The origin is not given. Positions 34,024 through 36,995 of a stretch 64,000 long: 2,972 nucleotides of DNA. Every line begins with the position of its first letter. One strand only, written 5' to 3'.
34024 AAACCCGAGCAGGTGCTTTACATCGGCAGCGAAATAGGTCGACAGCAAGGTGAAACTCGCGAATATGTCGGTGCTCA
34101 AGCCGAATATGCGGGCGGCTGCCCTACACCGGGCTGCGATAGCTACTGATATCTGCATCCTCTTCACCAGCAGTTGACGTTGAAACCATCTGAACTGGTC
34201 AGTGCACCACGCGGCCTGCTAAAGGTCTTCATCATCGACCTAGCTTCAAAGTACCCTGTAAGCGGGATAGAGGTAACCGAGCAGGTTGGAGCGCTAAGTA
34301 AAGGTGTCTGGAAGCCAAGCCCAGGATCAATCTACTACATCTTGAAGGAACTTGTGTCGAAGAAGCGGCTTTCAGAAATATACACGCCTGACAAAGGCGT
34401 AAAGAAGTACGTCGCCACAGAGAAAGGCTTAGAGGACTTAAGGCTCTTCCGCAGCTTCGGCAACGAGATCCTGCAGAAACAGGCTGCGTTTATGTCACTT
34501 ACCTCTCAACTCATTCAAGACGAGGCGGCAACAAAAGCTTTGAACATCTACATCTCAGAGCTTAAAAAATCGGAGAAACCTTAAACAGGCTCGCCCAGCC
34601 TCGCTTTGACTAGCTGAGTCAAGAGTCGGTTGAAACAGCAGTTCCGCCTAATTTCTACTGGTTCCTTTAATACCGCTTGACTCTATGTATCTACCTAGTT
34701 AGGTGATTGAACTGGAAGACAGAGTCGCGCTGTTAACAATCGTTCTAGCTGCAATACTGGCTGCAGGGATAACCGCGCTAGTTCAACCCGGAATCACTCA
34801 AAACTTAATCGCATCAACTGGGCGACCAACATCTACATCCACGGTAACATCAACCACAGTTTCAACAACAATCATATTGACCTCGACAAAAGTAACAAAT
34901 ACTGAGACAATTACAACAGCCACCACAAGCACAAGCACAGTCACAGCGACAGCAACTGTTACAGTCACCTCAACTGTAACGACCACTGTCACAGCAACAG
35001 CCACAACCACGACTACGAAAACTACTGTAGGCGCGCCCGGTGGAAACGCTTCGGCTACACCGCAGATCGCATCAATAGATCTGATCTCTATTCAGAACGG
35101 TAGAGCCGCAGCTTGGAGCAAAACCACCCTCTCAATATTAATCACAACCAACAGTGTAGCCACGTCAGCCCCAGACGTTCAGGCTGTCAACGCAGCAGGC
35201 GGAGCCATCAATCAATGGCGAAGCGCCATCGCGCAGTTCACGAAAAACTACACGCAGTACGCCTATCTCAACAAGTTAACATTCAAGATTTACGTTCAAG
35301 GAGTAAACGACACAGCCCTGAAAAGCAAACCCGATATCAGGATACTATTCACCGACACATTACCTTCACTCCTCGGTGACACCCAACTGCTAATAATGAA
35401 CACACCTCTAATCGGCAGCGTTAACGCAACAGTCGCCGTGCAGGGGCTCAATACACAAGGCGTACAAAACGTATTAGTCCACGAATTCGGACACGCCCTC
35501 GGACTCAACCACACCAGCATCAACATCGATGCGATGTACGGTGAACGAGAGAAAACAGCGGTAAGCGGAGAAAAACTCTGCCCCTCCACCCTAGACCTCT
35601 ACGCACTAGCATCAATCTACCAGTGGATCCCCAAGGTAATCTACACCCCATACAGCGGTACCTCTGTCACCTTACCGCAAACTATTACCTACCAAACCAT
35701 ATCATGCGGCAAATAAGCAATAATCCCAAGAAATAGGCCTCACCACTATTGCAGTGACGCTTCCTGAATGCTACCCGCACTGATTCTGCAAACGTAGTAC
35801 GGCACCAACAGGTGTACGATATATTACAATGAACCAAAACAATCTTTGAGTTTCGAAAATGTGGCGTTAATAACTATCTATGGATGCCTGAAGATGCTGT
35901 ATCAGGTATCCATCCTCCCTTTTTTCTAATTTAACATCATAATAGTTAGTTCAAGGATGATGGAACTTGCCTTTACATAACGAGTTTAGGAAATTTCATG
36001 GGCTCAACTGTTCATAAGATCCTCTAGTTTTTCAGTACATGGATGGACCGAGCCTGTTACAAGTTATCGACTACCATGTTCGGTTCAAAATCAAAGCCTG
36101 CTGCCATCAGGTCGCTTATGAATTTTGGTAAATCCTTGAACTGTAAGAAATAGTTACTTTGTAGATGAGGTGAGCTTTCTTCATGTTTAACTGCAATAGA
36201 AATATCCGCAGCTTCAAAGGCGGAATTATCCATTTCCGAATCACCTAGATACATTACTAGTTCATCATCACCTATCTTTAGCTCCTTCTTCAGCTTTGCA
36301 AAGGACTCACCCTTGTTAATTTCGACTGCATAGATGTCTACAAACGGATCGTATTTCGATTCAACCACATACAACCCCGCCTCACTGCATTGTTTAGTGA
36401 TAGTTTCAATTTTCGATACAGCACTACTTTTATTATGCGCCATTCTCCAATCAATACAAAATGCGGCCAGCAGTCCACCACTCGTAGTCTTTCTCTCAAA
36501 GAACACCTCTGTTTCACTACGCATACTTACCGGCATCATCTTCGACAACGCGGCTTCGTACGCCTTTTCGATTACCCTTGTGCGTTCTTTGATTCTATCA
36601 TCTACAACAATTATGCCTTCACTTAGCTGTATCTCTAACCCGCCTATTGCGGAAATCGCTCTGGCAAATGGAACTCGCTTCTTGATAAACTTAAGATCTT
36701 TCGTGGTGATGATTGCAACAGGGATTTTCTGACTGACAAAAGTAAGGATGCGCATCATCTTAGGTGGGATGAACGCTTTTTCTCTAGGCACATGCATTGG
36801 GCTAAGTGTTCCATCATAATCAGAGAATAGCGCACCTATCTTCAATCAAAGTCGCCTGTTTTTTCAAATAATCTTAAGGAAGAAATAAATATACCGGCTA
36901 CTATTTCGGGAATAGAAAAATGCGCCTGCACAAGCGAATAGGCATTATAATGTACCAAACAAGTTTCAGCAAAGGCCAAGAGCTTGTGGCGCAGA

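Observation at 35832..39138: Direct copies of a ~135-180 bp non-coding element with a structure-preserving hairpin flank a two-gene glycosyltransferase/phosphatase cassette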

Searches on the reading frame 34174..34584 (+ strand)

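Call 13: search_protein_families(library=pfam, proteins=[window:34174-34584:+], max_evalue=0.001)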
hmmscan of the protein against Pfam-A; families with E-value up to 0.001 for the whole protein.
window:34174-34584:+ (136 aa): 1 family
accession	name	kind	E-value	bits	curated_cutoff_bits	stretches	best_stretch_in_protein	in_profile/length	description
PF03551.20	PadR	-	1.6e-08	34.9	27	1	21-89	2-73/75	Transcriptional regulator PadR-like family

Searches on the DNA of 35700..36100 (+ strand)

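Call 28: search_rna_families(source=window, start=35700, end=36100, threshold=evalue, max_evalue=10)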
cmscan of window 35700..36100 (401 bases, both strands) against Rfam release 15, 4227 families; matches with E-value up to 10: 1.
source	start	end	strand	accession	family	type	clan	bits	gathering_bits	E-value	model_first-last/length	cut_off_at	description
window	35895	35977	+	RF03641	mir-991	Gene; miRNA;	-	15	100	4.9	1-88/88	no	mir-991 microRNA precursor family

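Call 75: build_rna_model(alignment_id=A4)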
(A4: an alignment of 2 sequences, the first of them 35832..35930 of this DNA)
Model R1 built from alignment A4 (2 sequences, 102 columns); structure: RNAalifold consensus.
model positions 102; base pairs 18; branch points 1; effective number of sequences 1.07; information 0.591 bits per position. Calibrated on 0.2 Mb of random sequence (short: E-values are rough).
structure used (alignment columns):
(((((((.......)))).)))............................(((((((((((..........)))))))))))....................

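Call 76: search_with_rna_model(model_id=R1, sources=[window, L034, L035, L036, L037, L029, L030, L031, L021, L022, L039], max_evalue=10)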
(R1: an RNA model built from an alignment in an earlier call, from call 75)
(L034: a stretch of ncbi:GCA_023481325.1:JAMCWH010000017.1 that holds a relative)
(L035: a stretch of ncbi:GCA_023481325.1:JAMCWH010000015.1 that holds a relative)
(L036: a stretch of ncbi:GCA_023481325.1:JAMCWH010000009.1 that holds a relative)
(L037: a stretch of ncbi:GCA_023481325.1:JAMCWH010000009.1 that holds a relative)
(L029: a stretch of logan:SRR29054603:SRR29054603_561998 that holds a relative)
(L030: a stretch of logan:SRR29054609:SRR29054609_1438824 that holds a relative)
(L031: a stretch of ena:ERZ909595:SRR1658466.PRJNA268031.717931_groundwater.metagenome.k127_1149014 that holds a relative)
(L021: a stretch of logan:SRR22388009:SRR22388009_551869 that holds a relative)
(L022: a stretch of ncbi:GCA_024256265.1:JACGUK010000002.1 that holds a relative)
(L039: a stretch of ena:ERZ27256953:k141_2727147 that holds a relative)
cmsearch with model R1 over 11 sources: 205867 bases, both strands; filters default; matches with E-value up to 10: 5.
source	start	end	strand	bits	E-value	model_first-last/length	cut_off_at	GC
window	35832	35930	+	122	3.4e-23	1-102/102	no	0.36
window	39004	39098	+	116.8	4.4e-22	1-102/102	no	0.35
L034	5009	5098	+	26.2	0.012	1-102/102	no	0.31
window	35866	35950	-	18.9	0.44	1-102/102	no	0.33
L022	12527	12583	-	18.4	0.56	1-102/102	no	0.33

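Call 77: search_with_rna_model(model_id=R1, source=L034, start=4500, end=5600, max_evalue=10, show_alignments=2, filters=off)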
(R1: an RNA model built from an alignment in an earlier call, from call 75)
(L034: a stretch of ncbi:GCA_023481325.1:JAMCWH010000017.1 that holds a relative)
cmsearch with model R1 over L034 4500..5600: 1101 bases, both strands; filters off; matches with E-value up to 10: 1.
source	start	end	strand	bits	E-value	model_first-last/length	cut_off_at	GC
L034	5009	5098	+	26.1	6.5e-05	1-102/102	no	0.31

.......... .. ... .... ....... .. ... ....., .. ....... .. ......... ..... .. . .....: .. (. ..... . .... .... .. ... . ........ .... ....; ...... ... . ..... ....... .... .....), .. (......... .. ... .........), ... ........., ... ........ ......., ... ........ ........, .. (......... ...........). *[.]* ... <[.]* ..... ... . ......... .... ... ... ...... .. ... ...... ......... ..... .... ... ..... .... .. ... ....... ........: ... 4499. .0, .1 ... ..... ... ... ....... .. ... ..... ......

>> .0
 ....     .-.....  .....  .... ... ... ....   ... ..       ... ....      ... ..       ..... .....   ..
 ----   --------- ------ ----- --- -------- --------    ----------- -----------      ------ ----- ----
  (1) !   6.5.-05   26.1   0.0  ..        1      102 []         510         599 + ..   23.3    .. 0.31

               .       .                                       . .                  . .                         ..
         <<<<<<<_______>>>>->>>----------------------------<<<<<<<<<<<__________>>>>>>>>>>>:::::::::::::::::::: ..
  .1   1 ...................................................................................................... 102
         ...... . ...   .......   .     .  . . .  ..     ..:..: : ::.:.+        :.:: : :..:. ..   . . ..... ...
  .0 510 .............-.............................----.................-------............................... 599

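Call 79: search_with_rna_model(model_id=R1, sources=[L034, L035, L036, L037], max_evalue=10, filters=off)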
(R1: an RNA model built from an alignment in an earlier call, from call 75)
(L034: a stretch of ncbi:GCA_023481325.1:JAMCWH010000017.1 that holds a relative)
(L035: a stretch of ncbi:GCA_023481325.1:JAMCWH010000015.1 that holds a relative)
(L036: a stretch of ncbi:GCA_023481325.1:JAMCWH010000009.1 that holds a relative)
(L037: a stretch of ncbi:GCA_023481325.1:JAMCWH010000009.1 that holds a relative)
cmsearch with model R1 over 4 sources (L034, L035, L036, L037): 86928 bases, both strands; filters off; matches with E-value up to 10: 6.
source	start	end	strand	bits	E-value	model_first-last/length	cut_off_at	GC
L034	5009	5098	+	26.1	0.0052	1-102/102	no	0.31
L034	9829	9917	-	14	2.1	1-102/102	no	0.34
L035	12261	12330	+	11.7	6.4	1-102/102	no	0.43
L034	3003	3073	-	11.5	7.3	1-102/102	no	0.37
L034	15393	15506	+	11.2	8.3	1-102/102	no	0.39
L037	15993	16037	+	11.1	8.7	1-102/102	no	0.38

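Call 80: search_with_rna_model(model_id=R1, source=window, max_evalue=10, filters=off)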
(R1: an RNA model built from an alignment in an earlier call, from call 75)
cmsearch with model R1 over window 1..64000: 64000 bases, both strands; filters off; matches with E-value up to 10: 5.
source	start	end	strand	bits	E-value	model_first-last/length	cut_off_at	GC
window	35832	35930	+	121.9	1.1e-23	1-102/102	no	0.36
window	39004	39098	+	116.8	1.4e-22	1-102/102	no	0.35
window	35866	35950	-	18.9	0.14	1-102/102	no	0.33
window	30101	30186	+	13.6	1.9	1-102/102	no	0.43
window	39050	39090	-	11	6.8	39-82/102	no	0.39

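Call 83: search_with_rna_model(model_id=R1, sources=[window, L034], max_evalue=0.05, make_alignment=true)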
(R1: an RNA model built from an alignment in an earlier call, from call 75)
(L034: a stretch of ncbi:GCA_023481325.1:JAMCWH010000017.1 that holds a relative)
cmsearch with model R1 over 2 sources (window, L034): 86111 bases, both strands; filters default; matches with E-value up to 0.05: 3.
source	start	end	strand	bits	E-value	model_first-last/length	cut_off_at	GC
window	35832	35930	+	122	1.4e-23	1-102/102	no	0.36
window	39004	39098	+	116.8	1.8e-22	1-102/102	no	0.35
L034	5009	5098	+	26.2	0.005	1-102/102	no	0.31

Alignment A6: 3 matches aligned to the model, 102 columns, each read 5' to 3' on its own strand. Consensus structure (alignment columns), stored with it:
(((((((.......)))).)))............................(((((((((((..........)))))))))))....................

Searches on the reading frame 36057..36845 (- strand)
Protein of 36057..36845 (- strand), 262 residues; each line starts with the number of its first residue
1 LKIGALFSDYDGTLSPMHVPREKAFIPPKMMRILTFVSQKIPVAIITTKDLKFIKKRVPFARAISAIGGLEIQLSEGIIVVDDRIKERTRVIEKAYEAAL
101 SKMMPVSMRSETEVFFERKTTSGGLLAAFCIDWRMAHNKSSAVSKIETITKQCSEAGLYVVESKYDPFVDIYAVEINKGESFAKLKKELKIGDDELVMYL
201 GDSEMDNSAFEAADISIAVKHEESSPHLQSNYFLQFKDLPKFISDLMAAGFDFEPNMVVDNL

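Call 13: search_protein_families(library=pfam, proteins=[window:36057-36845:-], max_evalue=0.001)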
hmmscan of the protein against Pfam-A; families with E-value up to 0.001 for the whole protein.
window:36057-36845:- (262 aa): 2 families
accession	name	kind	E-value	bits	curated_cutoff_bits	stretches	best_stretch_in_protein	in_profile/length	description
PF02358.22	Trehalose_PPase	-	2.4e-10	40.4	27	1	7-213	1-203/235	Trehalose-phosphatase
PF08282.18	Hydrolase_3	-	5.1e-09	36.7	20.9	1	145-221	157-230/255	haloacid dehalogenase-like hydrolase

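Call 64: search_protein_families(library=ncbifam, proteins=[window:36057-36845:-], max_evalue=0.1)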
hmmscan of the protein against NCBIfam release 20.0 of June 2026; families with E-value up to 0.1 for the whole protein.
window:36057-36845:- (262 aa): 17 families
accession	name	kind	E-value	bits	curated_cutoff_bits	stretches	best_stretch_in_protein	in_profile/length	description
TIGR01484.1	HAD-SF-IIB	subfamily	3.6e-13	50.1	41.8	1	5-219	1-221/221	HAD-IIB family hydrolase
TIGR01487.1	Pglycolate_arch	equivalog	8.9e-13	48.6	122.75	1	6-220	4-189/215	phosphoglycolate phosphatase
NF011071.0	PRK14501.1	equivalog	3.2e-11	42.2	634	1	6-223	496-704/729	bifunctional alpha,alpha-trehalose-phosphate synthase (UDP-forming)/trehalose-phosphatase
TIGR00099.1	Cof-subfamily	subfamily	3.7e-11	43.1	137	1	145-223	156-233/256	Cof-type HAD-IIB family hydrolase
TIGR00685.1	T6PP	equivalog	6.6e-11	42.6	68.05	1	5-212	5-207/250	trehalose-phosphatase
NF002245.0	PRK01158.1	equivalog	1.8e-09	37.3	198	1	1-232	1-211/233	phosphoglycolate phosphatase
TIGR01482.1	SPP-subfamily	subfamily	7.1e-07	29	107.15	1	134-220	106-191/225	sucrose-phosphate phosphatase subfamily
TIGR01486.1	HAD-SF-IIB-MPGP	subfamily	7.2e-07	28.8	164.75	1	143-230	145-232/257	mannosyl-3-phosphoglycerate phosphatase family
NF001217.0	PRK00192.1-4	equivalog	1.3e-05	24.9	373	1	143-223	150-227/265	mannosyl-3-phosphoglycerate phosphatase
TIGR01491.1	HAD-SF-IB-PSPlk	hypoth_equivalog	5.5e-05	22.9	151.9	1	175-224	145-193/201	phosphoserine phosphatase-like hydrolase, archaeal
NF001218.0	PRK00192.1-5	equivalog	6.1e-05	22.8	362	1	149-229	165-245/275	mannosyl-3-phosphoglycerate phosphatase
TIGR02463.1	MPGP_rel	hypoth_equivalog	0.00011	22.1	282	1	143-220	142-216/216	mannosyl-3-phosphoglycerate phosphatase-related protein YedP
NF007019.0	PRK09484.1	equivalog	0.00017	21.3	208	1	170-227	93-149/187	3-deoxy-manno-octulosonate-8-phosphatase KdsC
NF007806.0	PRK10513.1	equivalog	0.00017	21.1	273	1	160-222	179-240/270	sugar-phosphatase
TIGR01670.1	KdsC-phosphatas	subfamily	0.0025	17.8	106.95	1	170-224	69-122/154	3-deoxy-D-manno-octulosonate 8-phosphate phosphatase, YrbI family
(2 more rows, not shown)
